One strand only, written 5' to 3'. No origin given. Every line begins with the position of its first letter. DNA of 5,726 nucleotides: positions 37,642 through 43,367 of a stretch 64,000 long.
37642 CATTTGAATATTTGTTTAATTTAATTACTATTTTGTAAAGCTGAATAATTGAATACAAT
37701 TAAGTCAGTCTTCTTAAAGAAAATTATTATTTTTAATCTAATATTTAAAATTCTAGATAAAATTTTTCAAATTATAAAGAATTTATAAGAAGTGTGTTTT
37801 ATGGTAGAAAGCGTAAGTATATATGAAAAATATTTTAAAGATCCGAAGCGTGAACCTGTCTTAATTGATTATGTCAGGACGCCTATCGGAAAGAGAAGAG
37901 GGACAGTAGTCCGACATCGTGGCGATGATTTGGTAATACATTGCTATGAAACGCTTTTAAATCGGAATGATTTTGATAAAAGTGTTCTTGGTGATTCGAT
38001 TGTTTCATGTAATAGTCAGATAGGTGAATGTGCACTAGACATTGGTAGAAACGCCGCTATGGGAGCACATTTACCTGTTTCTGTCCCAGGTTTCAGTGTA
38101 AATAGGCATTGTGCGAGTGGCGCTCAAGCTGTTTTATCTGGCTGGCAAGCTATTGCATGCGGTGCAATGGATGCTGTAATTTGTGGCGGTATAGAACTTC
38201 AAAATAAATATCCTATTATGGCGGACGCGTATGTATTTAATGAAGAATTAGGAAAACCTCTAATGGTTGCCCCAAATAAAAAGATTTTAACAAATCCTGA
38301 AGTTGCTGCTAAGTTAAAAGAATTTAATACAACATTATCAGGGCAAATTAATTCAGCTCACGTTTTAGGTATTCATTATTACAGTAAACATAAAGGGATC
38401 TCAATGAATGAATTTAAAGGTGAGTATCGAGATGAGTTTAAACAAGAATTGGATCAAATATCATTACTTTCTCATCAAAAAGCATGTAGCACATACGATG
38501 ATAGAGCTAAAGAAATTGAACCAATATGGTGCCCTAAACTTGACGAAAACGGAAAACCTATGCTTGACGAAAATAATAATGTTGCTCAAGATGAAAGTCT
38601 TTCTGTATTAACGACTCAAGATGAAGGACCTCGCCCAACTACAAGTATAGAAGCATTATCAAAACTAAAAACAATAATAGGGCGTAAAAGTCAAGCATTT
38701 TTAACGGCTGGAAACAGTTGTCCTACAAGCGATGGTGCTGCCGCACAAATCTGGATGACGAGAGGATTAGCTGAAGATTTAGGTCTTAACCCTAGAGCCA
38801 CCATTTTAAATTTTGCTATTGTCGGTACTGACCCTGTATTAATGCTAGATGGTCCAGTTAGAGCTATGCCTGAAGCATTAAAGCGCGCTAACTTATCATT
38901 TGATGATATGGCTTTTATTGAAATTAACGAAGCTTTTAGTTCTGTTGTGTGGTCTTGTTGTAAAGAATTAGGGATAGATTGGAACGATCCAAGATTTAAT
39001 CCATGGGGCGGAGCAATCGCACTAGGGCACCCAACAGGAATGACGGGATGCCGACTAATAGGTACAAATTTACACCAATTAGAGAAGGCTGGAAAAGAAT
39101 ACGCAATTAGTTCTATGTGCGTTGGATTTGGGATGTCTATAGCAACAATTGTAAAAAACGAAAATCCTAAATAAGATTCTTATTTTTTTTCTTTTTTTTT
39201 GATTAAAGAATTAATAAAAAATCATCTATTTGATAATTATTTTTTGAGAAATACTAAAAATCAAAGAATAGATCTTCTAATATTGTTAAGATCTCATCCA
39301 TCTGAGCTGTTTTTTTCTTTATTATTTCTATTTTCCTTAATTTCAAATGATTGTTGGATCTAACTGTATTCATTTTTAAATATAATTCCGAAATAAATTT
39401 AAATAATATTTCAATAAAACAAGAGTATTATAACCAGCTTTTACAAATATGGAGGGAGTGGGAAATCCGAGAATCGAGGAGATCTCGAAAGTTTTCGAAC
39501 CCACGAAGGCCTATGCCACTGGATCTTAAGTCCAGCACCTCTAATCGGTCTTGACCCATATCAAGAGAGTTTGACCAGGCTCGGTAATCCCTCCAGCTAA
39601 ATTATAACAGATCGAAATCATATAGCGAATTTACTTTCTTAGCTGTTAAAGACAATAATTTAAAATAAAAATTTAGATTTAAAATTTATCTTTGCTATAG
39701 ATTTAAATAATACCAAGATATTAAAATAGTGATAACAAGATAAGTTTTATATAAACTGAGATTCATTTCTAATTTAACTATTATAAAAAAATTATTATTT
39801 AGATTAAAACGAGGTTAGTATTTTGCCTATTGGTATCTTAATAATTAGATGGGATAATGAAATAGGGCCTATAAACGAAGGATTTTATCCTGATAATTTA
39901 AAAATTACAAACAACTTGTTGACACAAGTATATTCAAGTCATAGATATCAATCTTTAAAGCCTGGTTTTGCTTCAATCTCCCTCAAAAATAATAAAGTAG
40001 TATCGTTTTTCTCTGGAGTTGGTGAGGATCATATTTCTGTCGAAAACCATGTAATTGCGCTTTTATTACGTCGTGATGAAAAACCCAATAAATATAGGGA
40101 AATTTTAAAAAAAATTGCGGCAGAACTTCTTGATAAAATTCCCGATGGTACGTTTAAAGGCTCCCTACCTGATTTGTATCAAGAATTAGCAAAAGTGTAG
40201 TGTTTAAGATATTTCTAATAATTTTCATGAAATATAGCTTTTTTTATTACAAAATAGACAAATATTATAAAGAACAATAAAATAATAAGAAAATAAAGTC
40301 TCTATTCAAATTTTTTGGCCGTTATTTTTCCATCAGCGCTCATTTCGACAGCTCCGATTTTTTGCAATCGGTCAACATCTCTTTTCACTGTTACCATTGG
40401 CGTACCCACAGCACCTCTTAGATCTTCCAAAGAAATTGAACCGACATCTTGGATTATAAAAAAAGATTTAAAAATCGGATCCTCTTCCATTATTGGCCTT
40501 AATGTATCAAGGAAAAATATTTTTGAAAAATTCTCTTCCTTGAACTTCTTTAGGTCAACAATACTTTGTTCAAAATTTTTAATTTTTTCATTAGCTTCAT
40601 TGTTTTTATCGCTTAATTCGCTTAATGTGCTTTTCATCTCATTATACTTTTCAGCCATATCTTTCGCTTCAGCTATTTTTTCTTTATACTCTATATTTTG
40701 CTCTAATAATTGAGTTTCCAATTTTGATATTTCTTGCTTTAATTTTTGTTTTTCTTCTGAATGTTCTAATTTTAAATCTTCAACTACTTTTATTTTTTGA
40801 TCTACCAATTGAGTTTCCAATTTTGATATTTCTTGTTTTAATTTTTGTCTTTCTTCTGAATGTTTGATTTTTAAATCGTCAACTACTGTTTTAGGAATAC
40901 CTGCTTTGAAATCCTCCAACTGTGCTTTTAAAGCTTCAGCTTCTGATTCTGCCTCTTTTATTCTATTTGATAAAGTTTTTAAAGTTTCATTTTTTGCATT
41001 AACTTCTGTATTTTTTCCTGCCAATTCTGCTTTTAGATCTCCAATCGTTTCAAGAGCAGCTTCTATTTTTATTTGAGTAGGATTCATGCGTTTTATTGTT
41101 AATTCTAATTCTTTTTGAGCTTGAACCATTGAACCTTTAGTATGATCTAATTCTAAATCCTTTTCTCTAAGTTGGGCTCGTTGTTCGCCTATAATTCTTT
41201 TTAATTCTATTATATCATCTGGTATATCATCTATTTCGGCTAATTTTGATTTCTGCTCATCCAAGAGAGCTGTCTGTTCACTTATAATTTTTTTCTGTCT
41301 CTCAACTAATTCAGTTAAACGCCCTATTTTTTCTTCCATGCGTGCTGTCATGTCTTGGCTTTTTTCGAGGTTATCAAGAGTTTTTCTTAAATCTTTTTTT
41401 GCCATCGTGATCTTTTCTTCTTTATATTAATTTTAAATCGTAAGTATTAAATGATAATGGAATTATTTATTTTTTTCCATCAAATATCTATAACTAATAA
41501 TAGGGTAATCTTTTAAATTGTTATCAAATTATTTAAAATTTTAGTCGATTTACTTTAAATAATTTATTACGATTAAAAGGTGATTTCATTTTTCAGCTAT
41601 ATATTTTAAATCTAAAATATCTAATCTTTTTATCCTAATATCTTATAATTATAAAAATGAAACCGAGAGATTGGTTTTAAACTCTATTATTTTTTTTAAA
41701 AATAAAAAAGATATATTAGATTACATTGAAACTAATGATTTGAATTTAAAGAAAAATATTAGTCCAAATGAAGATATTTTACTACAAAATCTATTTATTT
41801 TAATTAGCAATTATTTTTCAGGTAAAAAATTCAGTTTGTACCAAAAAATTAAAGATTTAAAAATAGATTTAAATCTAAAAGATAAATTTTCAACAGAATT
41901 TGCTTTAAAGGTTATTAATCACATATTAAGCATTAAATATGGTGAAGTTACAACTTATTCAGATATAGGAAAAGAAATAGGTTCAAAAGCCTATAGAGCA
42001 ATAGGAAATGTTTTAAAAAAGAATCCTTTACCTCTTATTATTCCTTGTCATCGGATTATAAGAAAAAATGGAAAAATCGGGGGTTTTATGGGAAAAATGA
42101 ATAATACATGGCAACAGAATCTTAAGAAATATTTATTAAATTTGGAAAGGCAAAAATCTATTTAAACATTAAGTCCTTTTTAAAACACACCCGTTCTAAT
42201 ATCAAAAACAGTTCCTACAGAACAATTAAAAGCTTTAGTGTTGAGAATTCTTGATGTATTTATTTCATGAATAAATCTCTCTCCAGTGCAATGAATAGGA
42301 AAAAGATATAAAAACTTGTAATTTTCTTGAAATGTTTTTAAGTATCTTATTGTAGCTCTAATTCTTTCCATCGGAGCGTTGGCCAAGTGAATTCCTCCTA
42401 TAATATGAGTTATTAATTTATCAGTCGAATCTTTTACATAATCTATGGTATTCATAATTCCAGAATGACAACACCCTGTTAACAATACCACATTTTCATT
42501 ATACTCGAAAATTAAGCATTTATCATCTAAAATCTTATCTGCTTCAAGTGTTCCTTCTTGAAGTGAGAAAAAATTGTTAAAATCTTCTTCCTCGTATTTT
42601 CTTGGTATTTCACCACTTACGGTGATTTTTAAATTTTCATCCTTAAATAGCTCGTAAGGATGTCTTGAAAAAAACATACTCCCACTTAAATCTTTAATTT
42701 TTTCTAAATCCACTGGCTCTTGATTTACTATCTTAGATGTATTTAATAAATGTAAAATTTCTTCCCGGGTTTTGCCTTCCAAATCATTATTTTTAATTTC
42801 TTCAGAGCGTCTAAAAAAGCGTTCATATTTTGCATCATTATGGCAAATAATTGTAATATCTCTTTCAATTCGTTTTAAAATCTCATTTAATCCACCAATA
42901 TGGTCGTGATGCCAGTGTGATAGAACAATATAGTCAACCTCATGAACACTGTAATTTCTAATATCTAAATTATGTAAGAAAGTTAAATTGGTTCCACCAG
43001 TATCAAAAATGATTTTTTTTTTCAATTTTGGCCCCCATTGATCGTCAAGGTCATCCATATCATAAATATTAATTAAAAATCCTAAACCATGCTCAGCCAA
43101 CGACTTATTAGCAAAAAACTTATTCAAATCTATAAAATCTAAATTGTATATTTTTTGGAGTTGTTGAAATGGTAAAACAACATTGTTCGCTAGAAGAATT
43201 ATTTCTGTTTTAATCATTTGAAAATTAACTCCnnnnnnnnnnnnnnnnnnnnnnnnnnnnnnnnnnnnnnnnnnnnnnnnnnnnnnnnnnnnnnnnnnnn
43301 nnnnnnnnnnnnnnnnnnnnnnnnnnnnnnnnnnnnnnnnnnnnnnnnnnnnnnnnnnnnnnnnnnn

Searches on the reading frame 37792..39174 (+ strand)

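Call 63: search_protein_families(library=pfam, proteins=[window:37792-39174:+], max_evalue=0.001)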
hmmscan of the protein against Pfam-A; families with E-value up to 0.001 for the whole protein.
window:37792-39174:+ (460 aa): 2 families
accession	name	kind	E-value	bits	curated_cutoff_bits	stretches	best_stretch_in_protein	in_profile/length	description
PF02803.24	Thiolase_C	-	1.2e-37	128.8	27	1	333-455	2-122/123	Thiolase, C-terminal domain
PF00108.29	Thiolase_N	-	3.3e-34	118.9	26.4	1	23-324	2-259/260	Thiolase, N-terminal domain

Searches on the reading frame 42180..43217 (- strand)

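Call 63: search_protein_families(library=pfam, proteins=[window:42180-43217:-], max_evalue=0.001)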
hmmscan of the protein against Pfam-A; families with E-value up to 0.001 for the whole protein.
window:42180-43217:- (345 aa): 2 families
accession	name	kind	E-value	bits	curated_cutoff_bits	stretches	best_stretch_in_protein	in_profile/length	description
PF00753.33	Lactamase_B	-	1.7e-09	38.3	22.7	1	67-117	16-67/196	Metallo-beta-lactamase superfamily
PF12706.13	Lactamase_B_2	-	2.4e-06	27.7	27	1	82-129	20-66/200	Beta-lactamase superfamily domain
